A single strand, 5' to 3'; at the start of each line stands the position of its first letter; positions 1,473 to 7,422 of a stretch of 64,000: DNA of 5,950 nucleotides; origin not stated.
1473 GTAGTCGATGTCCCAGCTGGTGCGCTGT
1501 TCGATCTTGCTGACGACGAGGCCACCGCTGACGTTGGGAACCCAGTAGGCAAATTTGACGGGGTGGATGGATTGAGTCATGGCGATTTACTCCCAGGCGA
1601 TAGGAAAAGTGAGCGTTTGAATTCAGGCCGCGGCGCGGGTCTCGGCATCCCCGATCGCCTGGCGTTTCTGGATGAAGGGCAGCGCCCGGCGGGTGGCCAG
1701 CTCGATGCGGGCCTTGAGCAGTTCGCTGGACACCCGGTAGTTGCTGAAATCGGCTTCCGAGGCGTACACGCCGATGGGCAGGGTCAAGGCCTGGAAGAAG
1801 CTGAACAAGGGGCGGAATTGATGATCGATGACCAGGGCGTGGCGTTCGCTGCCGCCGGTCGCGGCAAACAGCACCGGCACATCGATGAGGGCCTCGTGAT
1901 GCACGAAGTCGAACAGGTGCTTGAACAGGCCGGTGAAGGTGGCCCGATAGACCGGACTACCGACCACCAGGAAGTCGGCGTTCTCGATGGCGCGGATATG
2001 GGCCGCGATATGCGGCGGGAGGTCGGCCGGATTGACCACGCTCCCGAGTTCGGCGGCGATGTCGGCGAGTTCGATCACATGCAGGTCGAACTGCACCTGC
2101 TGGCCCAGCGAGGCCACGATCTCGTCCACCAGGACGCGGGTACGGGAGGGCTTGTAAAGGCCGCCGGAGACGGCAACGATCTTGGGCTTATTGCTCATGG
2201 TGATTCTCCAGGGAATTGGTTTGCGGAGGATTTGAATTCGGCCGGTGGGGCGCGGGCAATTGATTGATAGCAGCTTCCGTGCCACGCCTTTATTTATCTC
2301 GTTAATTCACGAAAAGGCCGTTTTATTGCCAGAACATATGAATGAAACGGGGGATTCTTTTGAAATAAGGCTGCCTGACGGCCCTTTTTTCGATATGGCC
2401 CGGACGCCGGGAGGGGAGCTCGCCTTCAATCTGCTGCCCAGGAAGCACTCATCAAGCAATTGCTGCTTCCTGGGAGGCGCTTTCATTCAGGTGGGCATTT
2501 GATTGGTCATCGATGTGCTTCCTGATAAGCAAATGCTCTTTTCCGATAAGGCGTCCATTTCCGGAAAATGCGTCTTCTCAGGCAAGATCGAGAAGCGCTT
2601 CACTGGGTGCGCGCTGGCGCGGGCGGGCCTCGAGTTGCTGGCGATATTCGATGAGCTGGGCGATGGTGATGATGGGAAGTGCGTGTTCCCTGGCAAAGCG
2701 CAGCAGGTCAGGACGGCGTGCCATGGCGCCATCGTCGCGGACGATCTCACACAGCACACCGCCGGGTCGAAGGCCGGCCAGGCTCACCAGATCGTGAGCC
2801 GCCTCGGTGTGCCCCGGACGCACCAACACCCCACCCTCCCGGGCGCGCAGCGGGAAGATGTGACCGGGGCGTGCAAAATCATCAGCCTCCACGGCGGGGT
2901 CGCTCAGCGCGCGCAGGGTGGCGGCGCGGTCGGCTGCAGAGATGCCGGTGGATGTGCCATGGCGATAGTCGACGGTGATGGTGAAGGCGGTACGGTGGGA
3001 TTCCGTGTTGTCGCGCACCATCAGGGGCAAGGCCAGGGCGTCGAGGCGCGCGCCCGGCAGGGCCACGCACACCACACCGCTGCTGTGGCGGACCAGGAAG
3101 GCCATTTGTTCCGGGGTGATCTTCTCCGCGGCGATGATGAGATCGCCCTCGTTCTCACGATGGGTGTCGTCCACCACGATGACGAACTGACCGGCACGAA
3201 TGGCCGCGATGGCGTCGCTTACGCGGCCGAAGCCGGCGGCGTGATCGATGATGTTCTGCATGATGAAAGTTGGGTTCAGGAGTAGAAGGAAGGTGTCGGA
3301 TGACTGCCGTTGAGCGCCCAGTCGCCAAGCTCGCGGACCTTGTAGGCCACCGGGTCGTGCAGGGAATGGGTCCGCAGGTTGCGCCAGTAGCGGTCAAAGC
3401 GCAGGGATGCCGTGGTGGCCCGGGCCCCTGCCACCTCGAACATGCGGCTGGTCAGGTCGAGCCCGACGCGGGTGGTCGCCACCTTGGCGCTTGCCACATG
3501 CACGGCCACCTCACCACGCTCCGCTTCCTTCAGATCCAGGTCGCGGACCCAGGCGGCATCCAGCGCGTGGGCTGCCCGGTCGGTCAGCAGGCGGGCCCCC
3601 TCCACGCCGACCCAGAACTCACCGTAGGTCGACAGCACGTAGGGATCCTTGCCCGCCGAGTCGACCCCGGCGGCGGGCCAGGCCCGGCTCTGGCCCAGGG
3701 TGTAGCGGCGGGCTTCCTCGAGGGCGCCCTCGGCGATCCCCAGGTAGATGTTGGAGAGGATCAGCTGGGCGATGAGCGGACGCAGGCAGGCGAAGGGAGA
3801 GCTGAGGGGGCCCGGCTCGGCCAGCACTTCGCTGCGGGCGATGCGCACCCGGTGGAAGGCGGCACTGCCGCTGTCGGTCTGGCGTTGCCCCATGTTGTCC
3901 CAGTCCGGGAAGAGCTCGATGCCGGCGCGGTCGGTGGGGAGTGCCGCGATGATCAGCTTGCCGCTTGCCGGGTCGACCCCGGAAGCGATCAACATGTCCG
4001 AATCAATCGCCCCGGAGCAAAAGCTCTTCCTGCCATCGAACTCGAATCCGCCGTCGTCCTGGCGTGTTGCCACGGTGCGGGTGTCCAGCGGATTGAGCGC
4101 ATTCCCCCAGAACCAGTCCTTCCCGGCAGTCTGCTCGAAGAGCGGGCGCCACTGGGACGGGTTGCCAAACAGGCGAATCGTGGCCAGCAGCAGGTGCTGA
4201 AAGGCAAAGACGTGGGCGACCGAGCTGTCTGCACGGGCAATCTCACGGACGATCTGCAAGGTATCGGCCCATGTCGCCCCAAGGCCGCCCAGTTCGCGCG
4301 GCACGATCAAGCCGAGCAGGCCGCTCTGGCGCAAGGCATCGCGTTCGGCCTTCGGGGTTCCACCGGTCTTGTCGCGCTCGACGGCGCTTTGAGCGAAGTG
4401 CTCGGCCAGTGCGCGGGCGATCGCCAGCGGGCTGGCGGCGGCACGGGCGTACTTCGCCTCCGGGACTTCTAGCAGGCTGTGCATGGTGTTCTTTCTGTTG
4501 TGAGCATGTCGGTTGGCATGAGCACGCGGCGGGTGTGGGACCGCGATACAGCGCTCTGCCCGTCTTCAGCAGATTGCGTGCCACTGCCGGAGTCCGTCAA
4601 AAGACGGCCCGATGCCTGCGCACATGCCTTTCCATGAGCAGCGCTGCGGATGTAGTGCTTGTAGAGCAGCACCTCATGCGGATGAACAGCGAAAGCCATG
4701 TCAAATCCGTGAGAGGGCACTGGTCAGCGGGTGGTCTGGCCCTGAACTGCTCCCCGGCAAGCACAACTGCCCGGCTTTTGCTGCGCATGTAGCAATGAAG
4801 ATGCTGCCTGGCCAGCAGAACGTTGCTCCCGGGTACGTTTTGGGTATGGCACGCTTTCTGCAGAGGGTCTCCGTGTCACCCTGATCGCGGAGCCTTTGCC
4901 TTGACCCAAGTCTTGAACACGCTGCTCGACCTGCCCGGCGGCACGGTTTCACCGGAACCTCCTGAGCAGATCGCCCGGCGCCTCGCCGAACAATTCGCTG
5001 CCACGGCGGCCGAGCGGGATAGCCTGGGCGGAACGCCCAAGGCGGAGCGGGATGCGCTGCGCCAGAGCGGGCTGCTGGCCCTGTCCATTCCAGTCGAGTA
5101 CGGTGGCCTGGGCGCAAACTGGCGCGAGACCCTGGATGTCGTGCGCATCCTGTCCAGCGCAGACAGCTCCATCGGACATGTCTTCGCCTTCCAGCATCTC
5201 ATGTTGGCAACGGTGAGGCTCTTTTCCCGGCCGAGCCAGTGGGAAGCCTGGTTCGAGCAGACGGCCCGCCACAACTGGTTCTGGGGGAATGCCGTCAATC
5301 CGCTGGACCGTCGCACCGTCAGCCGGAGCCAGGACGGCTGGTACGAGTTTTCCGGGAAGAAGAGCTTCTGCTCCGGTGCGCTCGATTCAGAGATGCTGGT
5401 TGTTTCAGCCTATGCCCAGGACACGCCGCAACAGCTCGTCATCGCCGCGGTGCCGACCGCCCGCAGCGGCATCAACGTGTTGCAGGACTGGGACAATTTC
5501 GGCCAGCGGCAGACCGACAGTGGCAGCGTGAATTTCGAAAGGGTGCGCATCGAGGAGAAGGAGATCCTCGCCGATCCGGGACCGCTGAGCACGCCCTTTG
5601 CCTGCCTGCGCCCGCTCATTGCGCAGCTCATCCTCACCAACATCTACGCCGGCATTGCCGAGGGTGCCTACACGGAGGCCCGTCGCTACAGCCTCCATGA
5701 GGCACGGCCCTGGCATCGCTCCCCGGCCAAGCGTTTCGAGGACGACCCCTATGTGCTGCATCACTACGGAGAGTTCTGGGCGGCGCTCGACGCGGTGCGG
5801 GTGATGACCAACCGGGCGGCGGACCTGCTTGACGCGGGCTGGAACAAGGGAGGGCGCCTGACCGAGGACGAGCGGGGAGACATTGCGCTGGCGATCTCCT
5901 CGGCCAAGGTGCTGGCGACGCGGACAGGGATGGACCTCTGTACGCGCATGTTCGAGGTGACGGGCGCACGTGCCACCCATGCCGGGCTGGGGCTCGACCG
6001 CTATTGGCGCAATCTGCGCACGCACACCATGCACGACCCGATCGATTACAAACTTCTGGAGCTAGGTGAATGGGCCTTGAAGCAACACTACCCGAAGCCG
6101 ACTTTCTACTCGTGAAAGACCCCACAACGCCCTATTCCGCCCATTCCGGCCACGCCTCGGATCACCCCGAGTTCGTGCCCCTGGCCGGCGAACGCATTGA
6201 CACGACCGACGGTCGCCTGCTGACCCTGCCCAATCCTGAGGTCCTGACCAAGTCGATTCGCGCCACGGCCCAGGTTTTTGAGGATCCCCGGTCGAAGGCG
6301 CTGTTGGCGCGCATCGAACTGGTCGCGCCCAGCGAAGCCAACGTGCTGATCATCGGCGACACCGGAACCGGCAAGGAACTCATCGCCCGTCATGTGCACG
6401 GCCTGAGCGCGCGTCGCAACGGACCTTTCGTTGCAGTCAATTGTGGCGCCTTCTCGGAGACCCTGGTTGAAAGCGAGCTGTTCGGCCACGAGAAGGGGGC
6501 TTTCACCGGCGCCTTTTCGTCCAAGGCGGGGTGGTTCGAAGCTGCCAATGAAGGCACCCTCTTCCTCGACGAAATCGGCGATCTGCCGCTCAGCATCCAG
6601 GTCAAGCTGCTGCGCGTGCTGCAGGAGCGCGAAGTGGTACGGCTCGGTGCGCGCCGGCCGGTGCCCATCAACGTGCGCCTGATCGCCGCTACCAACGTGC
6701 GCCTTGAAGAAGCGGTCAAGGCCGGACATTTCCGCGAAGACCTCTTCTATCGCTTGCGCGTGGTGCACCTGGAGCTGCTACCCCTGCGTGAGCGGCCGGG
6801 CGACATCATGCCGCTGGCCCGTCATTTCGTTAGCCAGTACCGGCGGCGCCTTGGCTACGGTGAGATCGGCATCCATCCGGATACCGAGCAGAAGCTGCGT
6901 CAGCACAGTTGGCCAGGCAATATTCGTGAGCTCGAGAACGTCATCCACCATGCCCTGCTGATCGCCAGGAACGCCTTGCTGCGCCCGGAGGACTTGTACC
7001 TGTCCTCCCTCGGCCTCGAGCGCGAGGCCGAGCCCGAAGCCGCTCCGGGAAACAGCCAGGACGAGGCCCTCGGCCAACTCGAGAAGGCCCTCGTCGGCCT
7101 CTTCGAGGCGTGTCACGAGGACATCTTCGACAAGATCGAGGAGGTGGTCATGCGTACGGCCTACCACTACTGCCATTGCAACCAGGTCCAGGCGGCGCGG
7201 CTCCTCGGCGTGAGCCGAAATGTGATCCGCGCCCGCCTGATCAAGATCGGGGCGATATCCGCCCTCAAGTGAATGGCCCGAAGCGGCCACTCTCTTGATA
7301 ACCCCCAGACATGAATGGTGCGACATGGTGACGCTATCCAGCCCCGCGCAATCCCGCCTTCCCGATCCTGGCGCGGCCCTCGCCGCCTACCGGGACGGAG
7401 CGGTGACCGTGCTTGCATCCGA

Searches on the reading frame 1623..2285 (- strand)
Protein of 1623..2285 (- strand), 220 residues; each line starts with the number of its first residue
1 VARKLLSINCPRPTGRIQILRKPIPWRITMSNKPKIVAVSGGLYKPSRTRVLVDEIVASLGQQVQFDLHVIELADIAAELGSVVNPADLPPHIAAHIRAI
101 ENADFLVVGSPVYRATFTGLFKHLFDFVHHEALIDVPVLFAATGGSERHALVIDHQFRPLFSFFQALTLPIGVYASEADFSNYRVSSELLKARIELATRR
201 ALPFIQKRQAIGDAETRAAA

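Call 66: search_protein_families(library=ncbifam, proteins=[window:1623-2285:-], max_evalue=1e-10)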
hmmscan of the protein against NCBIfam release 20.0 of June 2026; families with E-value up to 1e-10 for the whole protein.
window:1623-2285:- (220 aa): 4 families
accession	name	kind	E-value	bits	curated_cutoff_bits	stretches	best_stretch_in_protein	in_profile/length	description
TIGR03566.1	FMN_reduc_MsuE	equivalog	3.8e-74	248.2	212.5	1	35-207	1-173/174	FMN reductase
TIGR04037.1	LLM_duo_CE1759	subfamily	5.5e-45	153.5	175.9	1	36-205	1-173/199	CE1759 family FMN reductase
TIGR03567.1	FMN_reduc_SsuE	equivalog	3.6e-25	88.9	164.05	1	35-198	1-161/171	NADPH-dependent FMN reductase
NF007859.0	PRK10569.1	equivalog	8.2e-19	68.1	225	1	35-194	2-161/191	NADPH-dependent FMN reductase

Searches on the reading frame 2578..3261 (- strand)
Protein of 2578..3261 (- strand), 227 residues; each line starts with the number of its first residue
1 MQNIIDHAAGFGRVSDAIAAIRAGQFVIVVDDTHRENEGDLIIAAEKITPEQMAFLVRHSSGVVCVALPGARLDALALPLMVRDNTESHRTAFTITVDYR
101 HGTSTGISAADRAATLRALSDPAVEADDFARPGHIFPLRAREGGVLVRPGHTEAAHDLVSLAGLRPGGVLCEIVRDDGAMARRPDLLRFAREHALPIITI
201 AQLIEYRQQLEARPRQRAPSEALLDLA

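Call 66: search_protein_families(library=ncbifam, proteins=[window:2578-3261:-], max_evalue=1e-10)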
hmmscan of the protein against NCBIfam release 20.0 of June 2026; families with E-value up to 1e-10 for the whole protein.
window:2578-3261:- (227 aa): 8 families
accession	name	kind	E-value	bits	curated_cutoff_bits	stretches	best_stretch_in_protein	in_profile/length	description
NF006803.0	PRK09311.1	equivalog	1.7e-90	303.7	569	1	8-213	6-211/417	bifunctional 3,4-dihydroxy-2-butanone-4-phosphate synthase/GTP cyclohydrolase II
NF006806.0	PRK09319.1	equivalog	4.7e-81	273.1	764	1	7-211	7-213/561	bifunctional 3,4-dihydroxy-2-butanone-4-phosphate synthase/GTP cyclohydrolase II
NF010626.1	PRK14019.1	equivalog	7e-80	268.7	513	1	13-211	4-202/364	bifunctional 3,4-dihydroxy-2-butanone-4-phosphate synthase/GTP cyclohydrolase II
NF006804.0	PRK09314.1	equivalog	7.5e-77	258.8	432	1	12-212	4-203/339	bifunctional 3,4-dihydroxy-2-butanone 4-phosphate synthase/GTP cyclohydrolase II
TIGR00506.1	ribB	equivalog_domain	2e-73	246.3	177.45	1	12-207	3-204/204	3,4-dihydroxy-2-butanone-4-phosphate synthase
NF009132.0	PRK12485.1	equivalog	1.4e-62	211.9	693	1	11-211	3-203/369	bifunctional 3,4-dihydroxy-2-butanone-4-phosphate synthase/GTP cyclohydrolase II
NF006805.0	PRK09318.1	equivalog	1.2e-29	103.5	486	1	20-204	7-182/387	bifunctional 3,4-dihydroxy-2-butanone-4-phosphate synthase/GTP cyclohydrolase II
NF004437.0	PRK05773.1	equivalog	8.8e-21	74.2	262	1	14-203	3-213/219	3,4-dihydroxy-2-butanone 4-phosphate synthase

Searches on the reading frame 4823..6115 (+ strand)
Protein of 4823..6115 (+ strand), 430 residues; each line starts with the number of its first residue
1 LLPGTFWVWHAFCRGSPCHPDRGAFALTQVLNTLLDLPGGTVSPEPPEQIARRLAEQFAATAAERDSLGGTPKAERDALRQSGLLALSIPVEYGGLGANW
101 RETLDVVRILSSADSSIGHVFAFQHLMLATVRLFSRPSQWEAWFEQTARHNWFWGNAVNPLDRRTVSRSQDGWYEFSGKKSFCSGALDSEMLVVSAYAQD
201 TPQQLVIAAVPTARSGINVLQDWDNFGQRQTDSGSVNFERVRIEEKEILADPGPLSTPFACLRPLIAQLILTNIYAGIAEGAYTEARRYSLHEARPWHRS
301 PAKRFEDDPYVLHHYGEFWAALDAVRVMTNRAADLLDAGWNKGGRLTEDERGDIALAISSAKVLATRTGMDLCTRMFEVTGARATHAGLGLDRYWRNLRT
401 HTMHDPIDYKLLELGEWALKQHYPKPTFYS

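Call 5: search_protein_families(library=pfam, proteins=[window:4823-6115:+], max_evalue=0.01)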
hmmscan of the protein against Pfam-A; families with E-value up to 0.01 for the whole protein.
window:4823-6115:+ (430 aa): 4 families
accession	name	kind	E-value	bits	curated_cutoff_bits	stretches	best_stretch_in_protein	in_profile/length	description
PF08028.16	Acyl-CoA_dh_2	-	5.9e-15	56.2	22.7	1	276-405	8-130/134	Acyl-CoA dehydrogenase, C-terminal domain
PF00441.29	Acyl-CoA_dh_1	-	5.9e-11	43.2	22.4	1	276-402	23-132/150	Acyl-CoA dehydrogenase, C-terminal domain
PF02771.21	Acyl-CoA_dh_N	-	3.5e-10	40.7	22.9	1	51-149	11-111/113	Acyl-CoA dehydrogenase, N-terminal domain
PF02770.24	Acyl-CoA_dh_M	-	3.1e-09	37.3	33.3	1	167-241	21-97/97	Acyl-CoA dehydrogenase, middle domain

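Call 6: search_protein_families(library=ncbifam, proteins=[window:4823-6115:+], max_evalue=0.01)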
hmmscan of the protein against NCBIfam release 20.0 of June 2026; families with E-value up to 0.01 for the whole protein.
window:4823-6115:+ (430 aa): 14 families
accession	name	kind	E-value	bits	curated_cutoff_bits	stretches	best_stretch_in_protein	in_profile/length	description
NF043015.1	DibenthMonoxDszC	equivalog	4.6e-107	358.3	850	1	47-430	18-415/415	dibenzothiophene monooxygenase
TIGR04022.1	sulfur_SfnB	equivalog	4.4e-86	289.2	430.9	1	49-425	12-386/391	SfnB family sulfur acquisition oxidoreductase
NF042439.1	SulpropCoADesulf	equivalog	2.3e-18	66.1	600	2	164-403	125-354/379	3-sulfinopropanoyl-CoA desulfinase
NF049984.1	Rv1679_FadE16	equivalog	2.8e-17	63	600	1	59-407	13-353/371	Rv1679 family acyl-CoA dehydrogenase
NF045629.1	monooxsub_HsaA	equivalog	5.4e-16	58.3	450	1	52-404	5-357/383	3-hydroxy-9,10-secoandrosta-1,3,5(10)-triene-9,17-dione monooxygenase oxygenase subunit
NF008997.0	PRK12341.1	equivalog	2.2e-10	40.1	537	1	50-403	20-360/382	acyl-CoA dehydrogenase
NF042972.1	AcrlCoAredClosAcrC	equivalog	9.5e-10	37.7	640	1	50-340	15-309/378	acryloyl-CoA reductase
NF043006.1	CyhCrbnylCoADH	equivalog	5.9e-09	35.4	650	1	164-382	137-338/380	cyclohexane-1-carbonyl-CoA dehydrogenase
NF045652.1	ProlPCPDhRedW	equivalog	1.3e-08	34.1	650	1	80-341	41-308/376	L-prolyl-[peptidyl-carrier protein] dehydrogenase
NF045920.1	HphnlacHdxOX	equivalog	2.9e-08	33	650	1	56-248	10-197/384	p-hydroxyphenylacetate 3-hydroxylase oxygenase component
NF053553.1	prodigi_MBC_PigA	equivalog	9.5e-07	28.2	500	1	79-290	45-267/381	prodigiosin MBC biosynthesis dehydrogenase PigA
TIGR03207.1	cyc_hxne_CoA_dh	equivalog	4.6e-05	22.3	575.35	1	51-252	12-223/372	cyclohexanecarboxyl-CoA dehydrogenase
NF045552.1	GlutCoADH_Des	equivalog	0.00012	21.4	470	1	84-403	51-363/387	glutaryl-CoA dehydrogenase Acd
NF002885.1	PRK03354.1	equivalog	0.00016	20.9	540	1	66-403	33-357/378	crotonobetainyl-CoA dehydrogenase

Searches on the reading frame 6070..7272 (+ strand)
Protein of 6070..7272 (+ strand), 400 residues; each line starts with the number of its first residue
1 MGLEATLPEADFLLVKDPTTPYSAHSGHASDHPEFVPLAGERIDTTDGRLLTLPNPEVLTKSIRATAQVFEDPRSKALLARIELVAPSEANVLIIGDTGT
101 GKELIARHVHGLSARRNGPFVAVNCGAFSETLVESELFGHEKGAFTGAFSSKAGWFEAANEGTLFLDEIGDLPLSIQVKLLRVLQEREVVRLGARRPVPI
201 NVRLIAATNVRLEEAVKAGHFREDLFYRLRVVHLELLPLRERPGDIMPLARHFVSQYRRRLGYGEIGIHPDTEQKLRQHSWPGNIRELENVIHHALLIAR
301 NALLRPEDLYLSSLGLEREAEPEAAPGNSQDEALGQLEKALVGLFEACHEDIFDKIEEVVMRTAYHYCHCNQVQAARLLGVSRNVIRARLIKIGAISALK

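Call 5: search_protein_families(library=pfam, proteins=[window:6070-7272:+], max_evalue=0.01)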
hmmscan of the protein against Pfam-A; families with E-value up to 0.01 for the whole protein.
window:6070-7272:+ (400 aa): 11 families
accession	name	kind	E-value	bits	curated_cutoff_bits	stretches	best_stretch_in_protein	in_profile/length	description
PF00158.32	Sigma54_activat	-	2.4e-69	232.8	20.2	1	71-234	4-167/168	Sigma-54 interaction domain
PF25601.1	AAA_lid_14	-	2.2e-20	72.7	27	1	240-314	1-75/87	AAA+ ATPase lid domain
PF14532.12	Sigma54_activ_2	-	7.3e-18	65.6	25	1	75-239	7-138/138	Sigma-54 interaction domain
PF07728.20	AAA_5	-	1.1e-08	35.6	22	1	91-211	1-124/139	AAA domain (dynein-related subfamily)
PF01078.27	Mg_chelatase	-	6e-06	26.2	20.3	0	147-210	93-158/207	Magnesium chelatase, subunit ChlI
PF13556.12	HTH_30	-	0.00034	20.8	27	1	364-397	7-40/59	PucR C-terminal helix-turn-helix domain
PF02954.25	HTH_8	-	0.0011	19.2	22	1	356-390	5-39/42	Bacterial regulatory protein, Fis family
PF00004.35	AAA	-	0.002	19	21.2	1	92-210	1-110/131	ATPase family associated with various cellular activities (AAA)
PF20030.5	bpMoxR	-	0.0043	16.6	27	0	83-218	25-155/205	MoxR domain in the MoxR-vWA-beta-propeller ternary systems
PF13191.12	AAA_16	-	0.0087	17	32.6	0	77-148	11-86/167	AAA ATPase domain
PF07724.20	AAA_2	-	0.0087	16.5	27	0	89-217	3-132/166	AAA domain (Cdc48 subfamily)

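Call 6: search_protein_families(library=ncbifam, proteins=[window:6070-7272:+], max_evalue=0.01)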
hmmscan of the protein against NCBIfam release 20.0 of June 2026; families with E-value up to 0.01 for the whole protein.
window:6070-7272:+ (400 aa): 31 families (the best 25 are shown)
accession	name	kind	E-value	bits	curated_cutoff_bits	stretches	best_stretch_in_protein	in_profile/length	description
NF003451.0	PRK05022.1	equivalog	2.5e-97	326.8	476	1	65-384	189-499/512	nitric oxide reductase transcriptional regulator NorR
NF050807.1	TransRegFlbDCaul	equivalog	1.2e-94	317.8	750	1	67-390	119-435/454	sigma-54-dependent transcriptional regulator FlbD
NF038308.1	RNA_repair_RtcR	equivalog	3.6e-93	313.2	650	1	72-389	186-512/530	RNA repair transcriptional activator RtcR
TIGR01817.1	nifA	equivalog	4.5e-93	312.8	528.85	1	71-382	201-516/534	nif-specific transcriptional activator NifA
TIGR02915.1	PEP_resp_reg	equivalog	9.9e-93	311.4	502.6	1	69-392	142-441/445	PEP-CTERM-box response regulator transcription factor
TIGR01818.1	ntrC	equivalog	5.2e-92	309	558.6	1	71-390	139-460/463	nitrogen regulation protein NR(I)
NF008469.0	PRK11361.1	equivalog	2.2e-88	297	714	1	59-390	136-451/461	acetoacetate metabolism transcriptional regulator AtoC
NF041552.1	TF_PrdR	equivalog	8.5e-88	295.1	795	1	83-386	284-569/577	sigma-54 dependent transcriptional regulator PrdR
TIGR02329.1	propionate_PrpR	equivalog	3e-85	286.9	499.2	1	73-387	219-521/526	propionate catabolism operon regulatory protein PrpR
NF011953.0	PRK15424.1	equivalog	2.4e-82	277.3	703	1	71-390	224-531/538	propionate catabolism operon regulatory protein PrpR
TIGR02974.1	phageshock_pspF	equivalog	1.2e-77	261.4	443.55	1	77-390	10-333/336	phage shock protein operon transcriptional activator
NF011958.0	PRK15429.1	equivalog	1.8e-77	261.5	830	1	77-321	390-631/692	formate hydrogenlyase transcriptional activator FlhA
NF008176.1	PRK10923.1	equivalog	2.1e-77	260.7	620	1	73-394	145-467/469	nitrogen regulation protein NR(I)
NF007689.0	PRK10365.1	equivalog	7e-77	259.1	760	1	68-304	141-377/441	sigma-54-dependent response regulator transcription factor ZraR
NF011695.0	PRK15115.1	equivalog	6.9e-75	252.5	763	1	69-315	138-383/445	two-component system response regulator GlrR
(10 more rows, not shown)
